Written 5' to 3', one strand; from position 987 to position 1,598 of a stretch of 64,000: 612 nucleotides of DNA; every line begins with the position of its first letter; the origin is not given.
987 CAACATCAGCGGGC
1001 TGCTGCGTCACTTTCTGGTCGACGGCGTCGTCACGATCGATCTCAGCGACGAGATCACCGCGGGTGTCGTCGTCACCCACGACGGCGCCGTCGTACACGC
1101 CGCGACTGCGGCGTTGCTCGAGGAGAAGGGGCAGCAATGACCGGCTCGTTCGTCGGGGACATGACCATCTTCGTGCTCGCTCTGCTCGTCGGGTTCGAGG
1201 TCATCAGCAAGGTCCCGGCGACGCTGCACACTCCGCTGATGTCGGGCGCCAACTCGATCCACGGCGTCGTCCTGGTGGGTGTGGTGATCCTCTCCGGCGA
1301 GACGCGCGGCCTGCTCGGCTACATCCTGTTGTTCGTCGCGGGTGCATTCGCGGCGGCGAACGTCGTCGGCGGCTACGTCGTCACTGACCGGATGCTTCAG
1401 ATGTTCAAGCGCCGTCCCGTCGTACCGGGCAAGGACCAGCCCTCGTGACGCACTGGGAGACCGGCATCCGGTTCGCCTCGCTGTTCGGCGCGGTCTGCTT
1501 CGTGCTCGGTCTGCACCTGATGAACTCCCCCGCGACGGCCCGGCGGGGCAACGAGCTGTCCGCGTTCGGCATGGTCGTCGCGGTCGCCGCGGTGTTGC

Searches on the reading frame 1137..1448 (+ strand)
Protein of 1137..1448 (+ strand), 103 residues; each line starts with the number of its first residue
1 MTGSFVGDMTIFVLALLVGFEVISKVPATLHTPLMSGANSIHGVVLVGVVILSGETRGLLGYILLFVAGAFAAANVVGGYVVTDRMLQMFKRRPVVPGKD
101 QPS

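Call 21: search_protein_families(library=pfam, proteins=[window:1137-1448:+], max_evalue=0.0001)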
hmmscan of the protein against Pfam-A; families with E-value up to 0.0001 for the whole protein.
window:1137-1448:+ (103 aa): 1 family
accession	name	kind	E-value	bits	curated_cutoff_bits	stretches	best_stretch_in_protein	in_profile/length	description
PF12769.12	PNTB_4TM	-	1.1e-30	106.4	26.2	1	9-92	2-85/85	4TM region of pyridine nucleotide transhydrogenase, mitoch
